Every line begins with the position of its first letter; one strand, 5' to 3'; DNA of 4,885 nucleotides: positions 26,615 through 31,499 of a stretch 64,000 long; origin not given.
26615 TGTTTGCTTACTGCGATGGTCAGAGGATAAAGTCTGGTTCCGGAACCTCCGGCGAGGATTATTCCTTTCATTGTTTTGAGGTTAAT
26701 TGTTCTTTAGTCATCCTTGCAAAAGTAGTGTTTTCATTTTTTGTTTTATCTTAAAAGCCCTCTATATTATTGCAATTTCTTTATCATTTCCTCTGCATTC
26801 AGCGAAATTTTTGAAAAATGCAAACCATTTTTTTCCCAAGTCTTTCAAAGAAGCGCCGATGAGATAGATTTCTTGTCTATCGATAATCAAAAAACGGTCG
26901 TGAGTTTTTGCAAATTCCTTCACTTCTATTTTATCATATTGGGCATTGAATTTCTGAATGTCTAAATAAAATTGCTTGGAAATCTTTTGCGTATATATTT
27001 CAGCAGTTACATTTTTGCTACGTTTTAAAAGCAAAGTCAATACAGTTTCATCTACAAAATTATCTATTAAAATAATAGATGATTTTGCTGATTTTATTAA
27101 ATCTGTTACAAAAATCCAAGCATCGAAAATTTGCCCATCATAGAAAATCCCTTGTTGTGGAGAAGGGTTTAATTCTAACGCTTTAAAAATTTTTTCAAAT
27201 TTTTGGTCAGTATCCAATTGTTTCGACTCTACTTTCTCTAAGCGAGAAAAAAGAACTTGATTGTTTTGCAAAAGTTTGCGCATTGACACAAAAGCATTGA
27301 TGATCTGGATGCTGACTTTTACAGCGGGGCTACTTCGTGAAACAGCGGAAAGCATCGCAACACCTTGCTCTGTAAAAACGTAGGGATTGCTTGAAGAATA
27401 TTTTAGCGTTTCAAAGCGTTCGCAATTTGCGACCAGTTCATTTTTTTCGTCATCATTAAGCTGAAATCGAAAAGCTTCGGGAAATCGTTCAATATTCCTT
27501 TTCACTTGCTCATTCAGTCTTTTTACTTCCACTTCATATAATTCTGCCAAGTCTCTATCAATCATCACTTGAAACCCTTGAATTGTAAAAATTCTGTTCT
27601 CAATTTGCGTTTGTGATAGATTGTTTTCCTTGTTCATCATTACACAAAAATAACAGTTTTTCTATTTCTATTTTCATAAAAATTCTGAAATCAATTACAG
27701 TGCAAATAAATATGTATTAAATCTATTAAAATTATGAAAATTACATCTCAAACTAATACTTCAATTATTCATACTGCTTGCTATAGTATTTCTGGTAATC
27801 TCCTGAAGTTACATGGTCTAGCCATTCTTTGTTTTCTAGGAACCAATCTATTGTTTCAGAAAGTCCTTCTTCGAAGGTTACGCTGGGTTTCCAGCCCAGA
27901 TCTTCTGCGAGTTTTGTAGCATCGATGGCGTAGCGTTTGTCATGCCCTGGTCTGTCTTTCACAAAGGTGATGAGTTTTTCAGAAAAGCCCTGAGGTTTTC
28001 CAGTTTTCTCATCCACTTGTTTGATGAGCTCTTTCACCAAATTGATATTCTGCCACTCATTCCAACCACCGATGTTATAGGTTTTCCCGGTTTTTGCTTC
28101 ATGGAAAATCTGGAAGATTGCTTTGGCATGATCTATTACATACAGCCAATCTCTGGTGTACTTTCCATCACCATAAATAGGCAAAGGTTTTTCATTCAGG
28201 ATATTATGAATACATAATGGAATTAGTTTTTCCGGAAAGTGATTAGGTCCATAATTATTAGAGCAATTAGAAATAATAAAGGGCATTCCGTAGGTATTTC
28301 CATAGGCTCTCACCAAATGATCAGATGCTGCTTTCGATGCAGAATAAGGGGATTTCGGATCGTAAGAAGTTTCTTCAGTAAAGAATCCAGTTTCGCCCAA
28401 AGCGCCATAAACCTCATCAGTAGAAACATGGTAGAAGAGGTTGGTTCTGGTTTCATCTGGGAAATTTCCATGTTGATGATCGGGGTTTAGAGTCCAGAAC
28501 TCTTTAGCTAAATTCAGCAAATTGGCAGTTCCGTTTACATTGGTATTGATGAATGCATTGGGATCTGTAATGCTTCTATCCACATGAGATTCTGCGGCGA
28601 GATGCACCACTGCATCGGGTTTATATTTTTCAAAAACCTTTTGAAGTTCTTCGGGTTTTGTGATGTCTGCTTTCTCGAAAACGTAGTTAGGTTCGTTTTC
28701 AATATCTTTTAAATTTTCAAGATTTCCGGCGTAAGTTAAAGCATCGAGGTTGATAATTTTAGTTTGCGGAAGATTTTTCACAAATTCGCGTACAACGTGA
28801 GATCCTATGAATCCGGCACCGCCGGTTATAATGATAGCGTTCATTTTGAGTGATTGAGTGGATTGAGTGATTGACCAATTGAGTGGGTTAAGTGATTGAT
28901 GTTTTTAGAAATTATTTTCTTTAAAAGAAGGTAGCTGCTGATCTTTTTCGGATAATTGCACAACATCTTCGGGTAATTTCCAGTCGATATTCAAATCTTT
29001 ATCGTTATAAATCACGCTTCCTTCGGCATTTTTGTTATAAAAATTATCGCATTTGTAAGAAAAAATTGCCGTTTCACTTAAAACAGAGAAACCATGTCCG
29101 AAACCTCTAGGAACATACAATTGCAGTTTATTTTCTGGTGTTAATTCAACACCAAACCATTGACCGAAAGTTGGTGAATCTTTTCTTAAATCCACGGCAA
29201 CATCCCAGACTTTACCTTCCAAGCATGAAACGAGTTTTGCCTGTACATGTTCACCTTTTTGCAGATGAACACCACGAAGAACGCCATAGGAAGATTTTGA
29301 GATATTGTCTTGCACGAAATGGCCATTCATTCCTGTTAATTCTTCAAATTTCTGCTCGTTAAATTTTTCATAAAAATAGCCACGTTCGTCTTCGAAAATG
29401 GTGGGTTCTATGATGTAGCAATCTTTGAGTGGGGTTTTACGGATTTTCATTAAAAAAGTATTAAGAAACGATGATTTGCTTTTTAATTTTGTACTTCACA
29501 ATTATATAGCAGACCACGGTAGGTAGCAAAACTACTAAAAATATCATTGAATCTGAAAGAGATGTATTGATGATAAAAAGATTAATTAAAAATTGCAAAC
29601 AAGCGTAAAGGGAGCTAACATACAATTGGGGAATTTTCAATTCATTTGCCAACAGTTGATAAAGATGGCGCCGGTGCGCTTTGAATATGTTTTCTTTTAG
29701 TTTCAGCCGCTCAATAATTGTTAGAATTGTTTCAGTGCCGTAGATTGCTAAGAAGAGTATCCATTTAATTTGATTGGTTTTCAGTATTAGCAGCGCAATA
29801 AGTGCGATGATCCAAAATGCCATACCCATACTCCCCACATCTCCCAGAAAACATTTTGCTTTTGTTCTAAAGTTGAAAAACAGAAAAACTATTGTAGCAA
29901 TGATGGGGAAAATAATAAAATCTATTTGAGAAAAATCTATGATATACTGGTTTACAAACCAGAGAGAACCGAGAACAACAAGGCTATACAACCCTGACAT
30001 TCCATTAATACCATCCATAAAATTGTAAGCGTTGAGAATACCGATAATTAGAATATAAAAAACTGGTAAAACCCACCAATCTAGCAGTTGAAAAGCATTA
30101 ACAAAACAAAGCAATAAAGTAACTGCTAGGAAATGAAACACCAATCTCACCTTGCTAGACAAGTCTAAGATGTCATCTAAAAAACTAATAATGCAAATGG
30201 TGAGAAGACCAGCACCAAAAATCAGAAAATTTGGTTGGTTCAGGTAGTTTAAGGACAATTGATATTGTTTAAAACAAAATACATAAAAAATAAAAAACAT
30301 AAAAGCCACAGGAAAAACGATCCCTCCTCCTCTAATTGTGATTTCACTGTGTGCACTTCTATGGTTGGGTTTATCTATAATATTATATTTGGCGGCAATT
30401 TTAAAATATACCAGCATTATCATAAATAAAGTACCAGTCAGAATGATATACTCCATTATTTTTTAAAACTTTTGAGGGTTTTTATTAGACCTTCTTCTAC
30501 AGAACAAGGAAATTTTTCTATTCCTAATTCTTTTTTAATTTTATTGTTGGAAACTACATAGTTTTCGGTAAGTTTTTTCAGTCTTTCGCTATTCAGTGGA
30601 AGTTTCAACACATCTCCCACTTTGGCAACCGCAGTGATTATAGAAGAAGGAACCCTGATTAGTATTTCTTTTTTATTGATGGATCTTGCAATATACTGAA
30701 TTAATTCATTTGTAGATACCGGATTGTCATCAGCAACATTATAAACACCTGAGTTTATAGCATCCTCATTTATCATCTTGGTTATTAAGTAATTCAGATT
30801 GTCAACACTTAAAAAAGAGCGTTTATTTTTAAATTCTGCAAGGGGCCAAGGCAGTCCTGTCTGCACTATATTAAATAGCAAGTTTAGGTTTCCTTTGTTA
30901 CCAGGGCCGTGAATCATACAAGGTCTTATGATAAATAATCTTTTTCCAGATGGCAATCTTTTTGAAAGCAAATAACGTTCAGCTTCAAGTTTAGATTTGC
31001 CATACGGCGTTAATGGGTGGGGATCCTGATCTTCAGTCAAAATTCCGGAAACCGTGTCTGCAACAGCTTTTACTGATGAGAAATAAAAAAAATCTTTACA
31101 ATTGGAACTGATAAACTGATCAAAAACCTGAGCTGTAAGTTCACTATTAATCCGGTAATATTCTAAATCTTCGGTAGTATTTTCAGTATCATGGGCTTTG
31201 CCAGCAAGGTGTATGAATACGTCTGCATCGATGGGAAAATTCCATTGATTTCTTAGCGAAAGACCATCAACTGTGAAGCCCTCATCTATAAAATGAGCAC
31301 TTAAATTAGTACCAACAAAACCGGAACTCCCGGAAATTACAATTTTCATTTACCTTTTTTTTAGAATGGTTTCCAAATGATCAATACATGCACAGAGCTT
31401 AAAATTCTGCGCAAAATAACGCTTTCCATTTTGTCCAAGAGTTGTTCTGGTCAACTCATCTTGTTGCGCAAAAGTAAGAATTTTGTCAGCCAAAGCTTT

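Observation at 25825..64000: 38-kb co-directional polysaccharide locus combining at least four nucleotide-sugar pathways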

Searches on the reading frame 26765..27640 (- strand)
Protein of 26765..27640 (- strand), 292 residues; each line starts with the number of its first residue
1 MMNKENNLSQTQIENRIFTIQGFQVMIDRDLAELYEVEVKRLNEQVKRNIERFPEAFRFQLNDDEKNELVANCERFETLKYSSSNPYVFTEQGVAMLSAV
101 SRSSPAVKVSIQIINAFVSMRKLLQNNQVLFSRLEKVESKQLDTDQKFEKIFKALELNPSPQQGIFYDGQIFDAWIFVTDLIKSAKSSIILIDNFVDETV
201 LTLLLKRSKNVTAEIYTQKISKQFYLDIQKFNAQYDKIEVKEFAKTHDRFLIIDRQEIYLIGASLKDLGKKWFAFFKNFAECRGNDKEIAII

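Call 3: search_protein_families(library=ncbifam, proteins=[window:26765-27640:-], max_evalue=0.00001)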
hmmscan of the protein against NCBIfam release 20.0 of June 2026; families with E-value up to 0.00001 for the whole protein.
window:26765-27640:- (292 aa): 1 family
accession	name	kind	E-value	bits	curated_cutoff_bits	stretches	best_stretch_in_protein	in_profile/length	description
NF040700.1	VPA1262_N_dom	domain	9.6e-06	24.6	80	0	232-272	409-453/478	VPA1262 family N-terminal domain-containing protein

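Call 7: search_protein_families(library=pfam, proteins=[window:26765-27640:-], max_evalue=0.01)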
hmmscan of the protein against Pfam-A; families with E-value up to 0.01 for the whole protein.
window:26765-27640:- (292 aa): 2 families
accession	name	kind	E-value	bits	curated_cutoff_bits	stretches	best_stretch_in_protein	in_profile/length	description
PF10543.14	ORF6N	-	3.5e-30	104.6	27.8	1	15-100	1-86/86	ORF6N domain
PF09669.15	Phage_pRha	-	0.00033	21.6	29.9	1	30-122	5-91/91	Phage regulatory protein Rha (Phage_pRha)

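Call 66: search_protein_families(library=padloc, proteins=[window:26765-27640:-], max_evalue=0.01)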
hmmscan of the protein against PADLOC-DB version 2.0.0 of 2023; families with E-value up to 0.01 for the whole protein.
window:26765-27640:- (292 aa): 4 families
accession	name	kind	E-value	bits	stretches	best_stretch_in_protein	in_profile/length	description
PDLC04869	PDC-S05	-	4.9e-118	391.8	1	1-277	1-286/306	-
PDLC04856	PDC-S05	-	1.2e-59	199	1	2-157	1-160/177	-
PDLC04879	PDC-S05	-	7.2e-53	177.9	1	127-277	119-272/285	-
PDLC04849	PDC-S05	-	4e-39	132.2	1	7-153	4-148/183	-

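Call 67: search_protein_families(library=phrogs, proteins=[window:26765-27640:-], max_evalue=0.001)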
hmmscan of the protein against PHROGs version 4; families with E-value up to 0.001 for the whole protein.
window:26765-27640:- (292 aa): 6 families
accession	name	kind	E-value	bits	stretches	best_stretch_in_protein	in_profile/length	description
phrog_4792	-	transcription regulation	5.5e-21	76.4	1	13-126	13-128/268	anti-repressor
phrog_373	-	transcription regulation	4.4e-08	33.8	1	1-150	75-220/373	anti-repressor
phrog_1726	-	transcription regulation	2.2e-05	25.4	1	21-108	13-106/264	anti-repressor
phrog_63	-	transcription regulation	5.1e-05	23.8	1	5-130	98-226/431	anti-repressor Ant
phrog_1760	-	transcription regulation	0.00011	22.9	1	18-125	13-123/232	anti-repressor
phrog_2657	-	transcription regulation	0.00042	20.7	1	27-167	25-152/243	transcriptional regulator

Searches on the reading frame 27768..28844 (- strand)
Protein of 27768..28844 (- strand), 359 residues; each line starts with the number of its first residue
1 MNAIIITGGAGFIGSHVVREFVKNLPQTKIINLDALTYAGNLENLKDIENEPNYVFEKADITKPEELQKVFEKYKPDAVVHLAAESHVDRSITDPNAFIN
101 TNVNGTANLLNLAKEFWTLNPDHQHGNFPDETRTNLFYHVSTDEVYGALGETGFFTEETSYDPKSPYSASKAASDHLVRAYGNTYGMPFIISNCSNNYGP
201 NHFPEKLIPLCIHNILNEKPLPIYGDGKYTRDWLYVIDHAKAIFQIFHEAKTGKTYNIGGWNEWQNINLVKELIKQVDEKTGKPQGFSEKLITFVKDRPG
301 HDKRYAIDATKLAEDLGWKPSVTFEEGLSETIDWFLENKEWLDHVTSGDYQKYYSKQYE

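Call 3: search_protein_families(library=ncbifam, proteins=[window:27768-28844:-], max_evalue=0.00001)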
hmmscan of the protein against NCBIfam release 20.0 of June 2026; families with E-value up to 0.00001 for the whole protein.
window:27768-28844:- (359 aa): 23 families
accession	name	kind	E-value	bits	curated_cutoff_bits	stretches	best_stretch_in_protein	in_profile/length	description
NF007490.0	PRK10084.1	subfamily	9.9e-140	465.6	649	1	4-359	3-358/361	dTDP-glucose 4,6-dehydratase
TIGR01181.1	dTDP_gluc_dehyt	equivalog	6e-135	449.4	365.1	1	4-343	2-319/321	dTDP-glucose 4,6-dehydratase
NF007582.0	PRK10217.1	equivalog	3.6e-128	427.6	698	1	1-351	1-347/355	dTDP-glucose 4,6-dehydratase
TIGR01179.1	galE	equivalog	2.4e-36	125.2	262.3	1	3-338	1-328/332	UDP-glucose 4-epimerase GalE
TIGR04180.1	EDH_00030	hypoth_equivalog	5.3e-36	124.2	475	1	4-281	1-260/297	NAD-dependent 4,6-dehydratase LegB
TIGR02622.1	CDP_4_6_dhtase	equivalog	4.9e-28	98.3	278.45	1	3-337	6-332/352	CDP-glucose 4,6-dehydratase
TIGR02197.1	heptose_epim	equivalog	1.5e-21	76.9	274.6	1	4-337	1-315/316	ADP-glyceromanno-heptose 6-epimerase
NF011728.1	PRK15181.1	equivalog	1.8e-20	73.2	760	1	5-339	19-341/348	Vi polysaccharide biosynthesis UDP-N-acetylglucosaminuronic acid C-4 epimerase TviC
TIGR01472.1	gmd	equivalog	2e-18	66.7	415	1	54-332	56-335/342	GDP-mannose 4,6-dehydratase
NF007956.0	PRK10675.1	subfamily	1.3e-17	63.9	394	1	4-172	3-154/338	UDP-glucose 4-epimerase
NF047922.1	GDPFucSynFcl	equivalog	2.1e-17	63.6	500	1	165-340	132-306/308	GDP-L-fucose synthase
TIGR01214.1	rmlD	equivalog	8.8e-15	54.5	224.05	1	4-115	2-90/285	dTDP-4-dehydrorhamnose reductase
TIGR03466.1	HpnA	hypoth_equivalog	1e-13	50.9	367.65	1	4-115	3-102/327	hopanoid-associated sugar epimerase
NF041015.1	UDPsulfquin_syn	equivalog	3.9e-13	49.1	575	1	50-115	64-132/384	UDP-sulfoquinovose synthase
NF008872.0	PRK11908.1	equivalog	5.1e-13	48.8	294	1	2-338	2-338/349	bifunctional UDP-4-keto-pentose/UDP-xylose synthase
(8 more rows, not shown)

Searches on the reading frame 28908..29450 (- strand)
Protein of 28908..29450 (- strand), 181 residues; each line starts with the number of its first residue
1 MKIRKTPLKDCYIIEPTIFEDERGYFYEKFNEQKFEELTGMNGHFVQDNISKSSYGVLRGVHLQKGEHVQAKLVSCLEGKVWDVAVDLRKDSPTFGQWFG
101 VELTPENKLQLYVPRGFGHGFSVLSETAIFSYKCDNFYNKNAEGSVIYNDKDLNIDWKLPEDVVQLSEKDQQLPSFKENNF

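Call 3: search_protein_families(library=ncbifam, proteins=[window:28908-29450:-], max_evalue=0.00001)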
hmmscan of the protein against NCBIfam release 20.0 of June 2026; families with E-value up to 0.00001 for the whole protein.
window:28908-29450:- (181 aa): 1 family
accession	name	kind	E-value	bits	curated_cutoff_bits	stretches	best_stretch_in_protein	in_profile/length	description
TIGR01221.1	rmlC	equivalog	5.1e-70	234.8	155.75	1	3-179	2-175/176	dTDP-4-dehydrorhamnose 3,5-epimerase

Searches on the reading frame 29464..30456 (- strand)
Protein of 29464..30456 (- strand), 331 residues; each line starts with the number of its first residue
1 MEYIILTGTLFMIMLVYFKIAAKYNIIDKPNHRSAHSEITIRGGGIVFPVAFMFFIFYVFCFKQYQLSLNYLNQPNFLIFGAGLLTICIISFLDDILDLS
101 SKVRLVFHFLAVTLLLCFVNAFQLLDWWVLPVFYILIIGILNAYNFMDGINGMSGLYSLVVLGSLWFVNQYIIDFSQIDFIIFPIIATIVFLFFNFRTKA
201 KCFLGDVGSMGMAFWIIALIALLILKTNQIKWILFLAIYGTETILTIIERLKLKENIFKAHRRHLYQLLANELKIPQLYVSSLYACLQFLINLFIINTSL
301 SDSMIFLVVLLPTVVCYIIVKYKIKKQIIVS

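Call 3: search_protein_families(library=ncbifam, proteins=[window:29464-30456:-], max_evalue=0.00001)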
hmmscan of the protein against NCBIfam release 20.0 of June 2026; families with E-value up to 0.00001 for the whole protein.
window:29464-30456:- (331 aa): 2 families
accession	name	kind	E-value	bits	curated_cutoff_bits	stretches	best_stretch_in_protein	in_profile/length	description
TIGR02380.1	ECA_wecA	exception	2.2e-14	53.4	326.05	1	9-324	10-336/346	UDP-N-acetylglucosamine--undecaprenyl-phosphate N-acetylglucosaminephosphotransferase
NF053644.1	MraY_archaea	equivalog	1e-07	31.6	450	1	108-253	162-302/340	pseudomurein biosynthesis MraY family phospho-N-acetylmuramoyl-pentapeptide-transferase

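Call 7: search_protein_families(library=pfam, proteins=[window:29464-30456:-], max_evalue=0.01)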
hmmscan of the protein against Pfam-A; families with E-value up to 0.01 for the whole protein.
window:29464-30456:- (331 aa): 1 family
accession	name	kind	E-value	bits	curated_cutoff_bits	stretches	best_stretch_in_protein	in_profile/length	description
PF00953.26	Glycos_transf_4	-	4.9e-21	75.8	27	1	79-220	3-156/160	Glycosyl transferase family 4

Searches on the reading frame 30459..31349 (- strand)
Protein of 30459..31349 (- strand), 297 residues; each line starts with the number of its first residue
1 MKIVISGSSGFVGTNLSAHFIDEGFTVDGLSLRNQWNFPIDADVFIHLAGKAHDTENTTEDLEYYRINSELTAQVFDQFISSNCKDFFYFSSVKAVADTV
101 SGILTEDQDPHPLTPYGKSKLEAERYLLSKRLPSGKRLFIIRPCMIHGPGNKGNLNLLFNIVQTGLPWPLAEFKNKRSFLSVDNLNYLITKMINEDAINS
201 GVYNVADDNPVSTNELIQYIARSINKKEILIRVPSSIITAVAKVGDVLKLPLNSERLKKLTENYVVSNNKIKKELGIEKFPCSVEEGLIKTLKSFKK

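Call 3: search_protein_families(library=ncbifam, proteins=[window:30459-31349:-], max_evalue=0.00001)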
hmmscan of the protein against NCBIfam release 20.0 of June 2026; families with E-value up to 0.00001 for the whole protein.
window:30459-31349:- (297 aa): 10 families
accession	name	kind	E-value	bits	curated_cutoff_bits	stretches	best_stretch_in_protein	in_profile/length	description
TIGR01777.1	yfcH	hypoth_equivalog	9.7e-13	48.3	207.35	1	3-241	1-257/292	TIGR01777 family oxidoreductase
TIGR01179.1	galE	equivalog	2.5e-12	46.3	262.3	1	43-128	72-157/332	UDP-glucose 4-epimerase GalE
TIGR01746.1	Thioester-redct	subfamily_domain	4.8e-10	39.2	213.35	1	41-223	88-281/371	thioester reductase domain-containing protein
NF047837.1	UDPAcbARedWbcJ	equivalog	1.1e-08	34.4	500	1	1-231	1-222/372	UDP-2-acetamido-2,6-beta-L-arabino-hexul-4-ose reductase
NF042423.1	oxyalk_red_Shew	equivalog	2.1e-08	33.6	580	1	41-253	70-286/331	2-alkyl-3-oxoalkanoate reductase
NF050030.1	thlkprotThyD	equivalog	3.7e-08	32.9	400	0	134-241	163-266/305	thylakoid membrane protein ThyD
TIGR03466.1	HpnA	hypoth_equivalog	7.6e-08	31.6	367.65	0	46-150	69-174/327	hopanoid-associated sugar epimerase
TIGR02197.1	heptose_epim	equivalog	2e-07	30.5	274.6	0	174-235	211-273/316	ADP-glyceromanno-heptose 6-epimerase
NF042422.1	oxyalk_red_OleD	equivalog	2.7e-07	30.3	580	0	43-244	64-270/329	2-alkyl-3-oxoalkanoate reductase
NF007956.0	PRK10675.1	subfamily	5.2e-07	29.1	394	0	42-127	74-160/338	UDP-glucose 4-epimerase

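Call 7: search_protein_families(library=pfam, proteins=[window:30459-31349:-], max_evalue=0.01)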
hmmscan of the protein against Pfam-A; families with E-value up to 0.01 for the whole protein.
window:30459-31349:- (297 aa): 5 families
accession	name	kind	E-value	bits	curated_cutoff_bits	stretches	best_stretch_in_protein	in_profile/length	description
PF01370.27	Epimerase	-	1.3e-20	74.3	20.9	1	3-206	1-240/240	NAD dependent epimerase/dehydratase family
PF01073.25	3Beta_HSD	-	8.4e-13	48.4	22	1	41-224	66-268/280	3-beta hydroxysteroid dehydrogenase/isomerase family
PF04321.23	RmlD_sub_bind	-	1.2e-08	34.8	27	1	1-232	1-236/287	RmlD substrate binding domain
PF16363.11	GDP_Man_Dehyd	-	9.1e-08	32.4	27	1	41-278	75-320/332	GDP-mannose 4,6 dehydratase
PF07993.18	NAD_binding_4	-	5.5e-05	22.9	20.1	1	43-156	90-217/258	Male sterility protein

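Call 48: search_solved_structures(query=window:30459-31349:-, max_evalue=0.000001)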
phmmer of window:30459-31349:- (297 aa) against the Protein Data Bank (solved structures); distinct sequences matched with E-value up to 0.000001: 6.
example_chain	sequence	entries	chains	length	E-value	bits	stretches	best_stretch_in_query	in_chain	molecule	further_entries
6kv9_A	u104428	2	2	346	9.9e-10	41.1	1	45-222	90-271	MoeE5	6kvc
6x3b_A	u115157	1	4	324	5.7e-09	38.6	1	31-225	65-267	GDP-6-deoxy-D-mannose reductase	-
1lrj_A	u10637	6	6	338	6.1e-07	32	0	42-133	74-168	UDP-glucose 4-epimerase | UDP-GALACTOSE 4-EPIMERASE | UDP-GALACTOSE-4-EPIMERASE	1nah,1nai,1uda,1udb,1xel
1lrk_A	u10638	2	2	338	6.2e-07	32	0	42-133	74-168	UDP-glucose 4-epimerase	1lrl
1udc_A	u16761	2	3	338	7.9e-07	31.6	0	42-134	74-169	UDP-GALACTOSE-4-EPIMERASE | UDP-GALACTOSE 4-EPIMERASE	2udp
5gy7_A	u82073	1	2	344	8.6e-07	31.5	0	42-134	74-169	UDP-glucose 4-epimerase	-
